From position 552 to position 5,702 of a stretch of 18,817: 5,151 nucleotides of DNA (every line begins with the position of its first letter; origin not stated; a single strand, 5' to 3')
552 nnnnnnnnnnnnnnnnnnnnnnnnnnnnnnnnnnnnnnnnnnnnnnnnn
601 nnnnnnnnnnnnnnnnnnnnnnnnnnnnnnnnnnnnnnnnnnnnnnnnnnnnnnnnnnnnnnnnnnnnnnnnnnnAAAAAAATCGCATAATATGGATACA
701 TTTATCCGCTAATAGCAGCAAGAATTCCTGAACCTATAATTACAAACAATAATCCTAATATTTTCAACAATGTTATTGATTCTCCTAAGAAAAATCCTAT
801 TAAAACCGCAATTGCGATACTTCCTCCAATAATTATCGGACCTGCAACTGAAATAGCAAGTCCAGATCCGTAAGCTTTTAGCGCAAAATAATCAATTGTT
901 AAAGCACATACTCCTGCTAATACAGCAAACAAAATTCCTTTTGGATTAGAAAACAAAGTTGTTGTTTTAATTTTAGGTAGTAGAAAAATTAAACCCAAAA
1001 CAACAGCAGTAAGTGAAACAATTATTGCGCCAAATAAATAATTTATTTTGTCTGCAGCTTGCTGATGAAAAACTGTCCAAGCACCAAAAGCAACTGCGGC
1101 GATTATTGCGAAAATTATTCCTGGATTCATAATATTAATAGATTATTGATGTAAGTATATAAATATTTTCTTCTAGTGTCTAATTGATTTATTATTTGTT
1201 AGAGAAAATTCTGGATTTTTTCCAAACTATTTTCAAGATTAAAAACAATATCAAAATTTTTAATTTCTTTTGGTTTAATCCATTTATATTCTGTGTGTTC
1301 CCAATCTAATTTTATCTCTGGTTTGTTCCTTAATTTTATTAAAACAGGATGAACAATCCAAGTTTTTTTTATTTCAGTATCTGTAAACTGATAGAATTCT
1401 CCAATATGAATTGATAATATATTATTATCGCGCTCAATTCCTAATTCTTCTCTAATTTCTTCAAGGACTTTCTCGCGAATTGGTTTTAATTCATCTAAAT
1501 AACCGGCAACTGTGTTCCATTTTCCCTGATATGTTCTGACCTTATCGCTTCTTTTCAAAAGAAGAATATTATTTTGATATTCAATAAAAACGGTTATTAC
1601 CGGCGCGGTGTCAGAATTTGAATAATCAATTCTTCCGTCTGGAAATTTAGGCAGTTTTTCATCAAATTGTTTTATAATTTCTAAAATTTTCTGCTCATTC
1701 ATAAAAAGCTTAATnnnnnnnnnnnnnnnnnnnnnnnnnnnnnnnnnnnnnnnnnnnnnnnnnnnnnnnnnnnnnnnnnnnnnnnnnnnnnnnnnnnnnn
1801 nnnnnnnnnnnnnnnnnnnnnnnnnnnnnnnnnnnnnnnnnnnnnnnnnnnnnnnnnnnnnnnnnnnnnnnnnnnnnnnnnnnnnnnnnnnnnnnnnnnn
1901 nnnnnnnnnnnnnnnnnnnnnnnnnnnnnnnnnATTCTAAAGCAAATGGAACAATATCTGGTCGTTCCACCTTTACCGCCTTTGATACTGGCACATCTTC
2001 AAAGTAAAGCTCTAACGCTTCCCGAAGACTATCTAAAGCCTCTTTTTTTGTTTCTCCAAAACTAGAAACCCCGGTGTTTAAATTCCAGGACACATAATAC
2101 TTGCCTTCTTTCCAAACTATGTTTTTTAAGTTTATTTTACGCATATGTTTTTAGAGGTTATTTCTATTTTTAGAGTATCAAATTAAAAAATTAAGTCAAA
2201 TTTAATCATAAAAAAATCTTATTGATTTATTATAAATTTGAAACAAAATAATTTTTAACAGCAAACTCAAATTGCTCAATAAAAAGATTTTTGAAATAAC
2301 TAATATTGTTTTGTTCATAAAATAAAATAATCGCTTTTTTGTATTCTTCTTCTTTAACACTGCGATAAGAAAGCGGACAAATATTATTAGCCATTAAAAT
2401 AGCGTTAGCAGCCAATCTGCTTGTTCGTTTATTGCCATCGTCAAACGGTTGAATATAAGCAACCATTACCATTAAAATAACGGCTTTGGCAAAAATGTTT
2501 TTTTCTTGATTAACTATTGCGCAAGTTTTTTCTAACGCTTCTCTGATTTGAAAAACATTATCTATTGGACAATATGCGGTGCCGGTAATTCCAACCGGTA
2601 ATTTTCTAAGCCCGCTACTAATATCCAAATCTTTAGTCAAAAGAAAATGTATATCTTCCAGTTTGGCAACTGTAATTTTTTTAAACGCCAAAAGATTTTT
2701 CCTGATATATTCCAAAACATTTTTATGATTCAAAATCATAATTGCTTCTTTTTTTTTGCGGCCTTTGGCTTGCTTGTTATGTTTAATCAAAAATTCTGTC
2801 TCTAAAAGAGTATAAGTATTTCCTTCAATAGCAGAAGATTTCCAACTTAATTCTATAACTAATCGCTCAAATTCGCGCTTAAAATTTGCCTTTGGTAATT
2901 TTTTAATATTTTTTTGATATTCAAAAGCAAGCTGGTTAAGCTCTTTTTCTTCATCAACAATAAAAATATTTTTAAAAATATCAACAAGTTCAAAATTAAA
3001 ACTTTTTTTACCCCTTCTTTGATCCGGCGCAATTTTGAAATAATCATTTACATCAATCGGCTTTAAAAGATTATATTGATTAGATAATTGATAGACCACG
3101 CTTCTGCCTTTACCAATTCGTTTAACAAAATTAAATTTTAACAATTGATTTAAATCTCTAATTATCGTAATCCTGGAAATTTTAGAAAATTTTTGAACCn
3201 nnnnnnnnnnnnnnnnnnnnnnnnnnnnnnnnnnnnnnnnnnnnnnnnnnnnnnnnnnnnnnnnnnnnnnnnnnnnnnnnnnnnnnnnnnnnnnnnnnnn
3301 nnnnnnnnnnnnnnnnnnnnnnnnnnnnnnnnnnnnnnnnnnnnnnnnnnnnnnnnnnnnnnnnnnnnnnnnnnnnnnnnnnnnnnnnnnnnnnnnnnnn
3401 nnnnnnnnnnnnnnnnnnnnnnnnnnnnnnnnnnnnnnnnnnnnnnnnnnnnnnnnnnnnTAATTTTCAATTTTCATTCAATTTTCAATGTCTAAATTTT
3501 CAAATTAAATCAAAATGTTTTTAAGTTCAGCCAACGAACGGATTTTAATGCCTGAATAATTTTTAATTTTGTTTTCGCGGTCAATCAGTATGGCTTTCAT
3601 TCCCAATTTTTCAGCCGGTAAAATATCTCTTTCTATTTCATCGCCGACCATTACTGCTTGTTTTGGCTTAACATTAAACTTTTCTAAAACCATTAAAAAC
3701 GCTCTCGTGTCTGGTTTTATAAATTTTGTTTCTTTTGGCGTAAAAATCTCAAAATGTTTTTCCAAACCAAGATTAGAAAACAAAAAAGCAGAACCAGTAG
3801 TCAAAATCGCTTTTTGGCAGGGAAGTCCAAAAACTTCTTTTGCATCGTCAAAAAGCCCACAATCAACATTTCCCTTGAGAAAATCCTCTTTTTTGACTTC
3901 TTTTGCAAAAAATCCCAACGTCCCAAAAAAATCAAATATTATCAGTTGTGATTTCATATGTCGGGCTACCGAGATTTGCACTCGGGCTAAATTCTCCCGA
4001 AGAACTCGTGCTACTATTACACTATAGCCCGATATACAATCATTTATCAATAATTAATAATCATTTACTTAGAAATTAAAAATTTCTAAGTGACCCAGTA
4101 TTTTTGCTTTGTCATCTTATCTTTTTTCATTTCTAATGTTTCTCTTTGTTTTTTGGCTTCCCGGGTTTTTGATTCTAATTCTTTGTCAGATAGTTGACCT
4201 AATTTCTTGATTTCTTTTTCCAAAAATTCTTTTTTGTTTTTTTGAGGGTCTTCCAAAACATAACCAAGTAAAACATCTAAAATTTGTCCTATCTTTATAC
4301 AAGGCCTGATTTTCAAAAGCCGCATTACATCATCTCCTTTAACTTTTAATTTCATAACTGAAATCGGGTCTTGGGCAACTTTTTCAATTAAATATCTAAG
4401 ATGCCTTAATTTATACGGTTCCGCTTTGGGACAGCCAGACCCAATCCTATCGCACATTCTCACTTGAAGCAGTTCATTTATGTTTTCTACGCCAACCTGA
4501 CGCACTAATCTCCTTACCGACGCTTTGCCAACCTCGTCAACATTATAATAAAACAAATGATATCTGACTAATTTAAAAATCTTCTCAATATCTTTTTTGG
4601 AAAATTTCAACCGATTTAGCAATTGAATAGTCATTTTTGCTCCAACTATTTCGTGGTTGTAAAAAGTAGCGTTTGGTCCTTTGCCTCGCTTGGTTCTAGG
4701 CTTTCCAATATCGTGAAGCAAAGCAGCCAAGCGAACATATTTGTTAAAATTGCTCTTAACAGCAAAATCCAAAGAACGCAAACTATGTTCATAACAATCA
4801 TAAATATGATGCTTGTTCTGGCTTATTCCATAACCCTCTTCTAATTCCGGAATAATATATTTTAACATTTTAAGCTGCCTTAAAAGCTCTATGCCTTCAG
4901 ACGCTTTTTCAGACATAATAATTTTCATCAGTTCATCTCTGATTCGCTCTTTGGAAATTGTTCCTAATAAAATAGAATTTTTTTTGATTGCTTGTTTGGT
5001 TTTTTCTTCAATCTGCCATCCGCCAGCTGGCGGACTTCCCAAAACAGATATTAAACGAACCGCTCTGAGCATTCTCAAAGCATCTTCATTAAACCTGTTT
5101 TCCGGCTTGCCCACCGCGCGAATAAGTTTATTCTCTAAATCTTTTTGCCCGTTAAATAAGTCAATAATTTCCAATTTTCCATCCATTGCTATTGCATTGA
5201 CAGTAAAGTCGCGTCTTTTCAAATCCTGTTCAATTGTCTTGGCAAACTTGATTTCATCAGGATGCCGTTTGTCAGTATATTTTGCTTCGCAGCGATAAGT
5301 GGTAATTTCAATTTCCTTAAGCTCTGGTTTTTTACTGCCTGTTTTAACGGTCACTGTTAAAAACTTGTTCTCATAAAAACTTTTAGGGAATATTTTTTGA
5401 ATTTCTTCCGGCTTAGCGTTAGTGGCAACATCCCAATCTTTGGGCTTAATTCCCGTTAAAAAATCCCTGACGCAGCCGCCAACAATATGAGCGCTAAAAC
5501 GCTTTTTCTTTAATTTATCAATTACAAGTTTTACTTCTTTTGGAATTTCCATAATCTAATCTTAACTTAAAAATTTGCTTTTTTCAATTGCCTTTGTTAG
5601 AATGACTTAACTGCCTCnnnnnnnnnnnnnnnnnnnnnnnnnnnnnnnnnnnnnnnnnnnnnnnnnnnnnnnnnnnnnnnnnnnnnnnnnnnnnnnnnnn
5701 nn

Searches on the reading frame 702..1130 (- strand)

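Call 13: search_protein_families(library=pfam, proteins=[window:702-1130:-], max_evalue=0.001)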
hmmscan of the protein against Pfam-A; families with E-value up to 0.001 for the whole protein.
window:702-1130:- (142 aa): 1 family
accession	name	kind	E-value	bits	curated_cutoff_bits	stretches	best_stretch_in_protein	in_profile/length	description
PF00892.27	EamA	-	3.9e-09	37.3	28.2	1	3-136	2-132/135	EamA-like transporter family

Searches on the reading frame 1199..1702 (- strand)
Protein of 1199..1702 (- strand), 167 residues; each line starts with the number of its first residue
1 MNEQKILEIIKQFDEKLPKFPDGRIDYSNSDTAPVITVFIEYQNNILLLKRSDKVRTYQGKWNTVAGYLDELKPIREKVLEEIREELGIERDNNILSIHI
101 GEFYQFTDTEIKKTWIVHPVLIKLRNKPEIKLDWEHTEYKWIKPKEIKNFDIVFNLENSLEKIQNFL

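Call 13: search_protein_families(library=pfam, proteins=[window:1199-1702:-], max_evalue=0.001)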
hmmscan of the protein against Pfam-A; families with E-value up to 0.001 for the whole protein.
window:1199-1702:- (167 aa): 2 families
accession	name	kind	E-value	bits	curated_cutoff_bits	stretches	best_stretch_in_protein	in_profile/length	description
PF00293.34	NUDIX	-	3e-11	43.9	21.1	1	35-152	5-123/134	NUDIX domain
PF24227.1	DUF7443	-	0.00023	21.1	27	1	90-124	13-47/58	Domain of unknown function (DUF7443)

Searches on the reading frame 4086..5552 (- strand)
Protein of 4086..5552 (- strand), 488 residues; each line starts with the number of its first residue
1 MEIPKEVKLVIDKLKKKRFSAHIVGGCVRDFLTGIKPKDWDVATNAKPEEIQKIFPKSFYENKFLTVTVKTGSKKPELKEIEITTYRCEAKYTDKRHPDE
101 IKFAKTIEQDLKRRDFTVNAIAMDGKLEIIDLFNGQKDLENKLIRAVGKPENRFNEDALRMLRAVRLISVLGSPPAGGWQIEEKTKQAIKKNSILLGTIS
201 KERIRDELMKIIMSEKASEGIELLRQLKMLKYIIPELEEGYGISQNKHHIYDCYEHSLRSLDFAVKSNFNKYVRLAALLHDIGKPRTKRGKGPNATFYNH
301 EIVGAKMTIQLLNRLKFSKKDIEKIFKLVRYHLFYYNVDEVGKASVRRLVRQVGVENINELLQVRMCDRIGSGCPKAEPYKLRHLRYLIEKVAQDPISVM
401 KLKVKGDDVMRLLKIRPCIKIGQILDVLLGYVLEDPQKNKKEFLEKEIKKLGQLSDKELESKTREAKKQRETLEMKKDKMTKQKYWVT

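Call 13: search_protein_families(library=pfam, proteins=[window:4086-5552:-], max_evalue=0.001)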
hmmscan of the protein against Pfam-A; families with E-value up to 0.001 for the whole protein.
window:4086-5552:- (488 aa): 4 families
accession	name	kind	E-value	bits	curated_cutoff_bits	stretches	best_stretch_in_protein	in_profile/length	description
PF01743.26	PolyA_pol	-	1.6e-37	129.1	23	1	22-145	2-126/126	Poly A polymerase head domain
PF12627.12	PolyA_pol_RNAbd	-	3.2e-20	72.1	22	1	180-238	3-61/64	Probable RNA and SrmB- binding site of polymerase A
PF01966.28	HD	-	3.1e-12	47.3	22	1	254-345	2-93/116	HD domain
PF13735.12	tRNA_NucTran2_2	-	2.1e-05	25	27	1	310-446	26-147/149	tRNA nucleotidyltransferase domain 2 putative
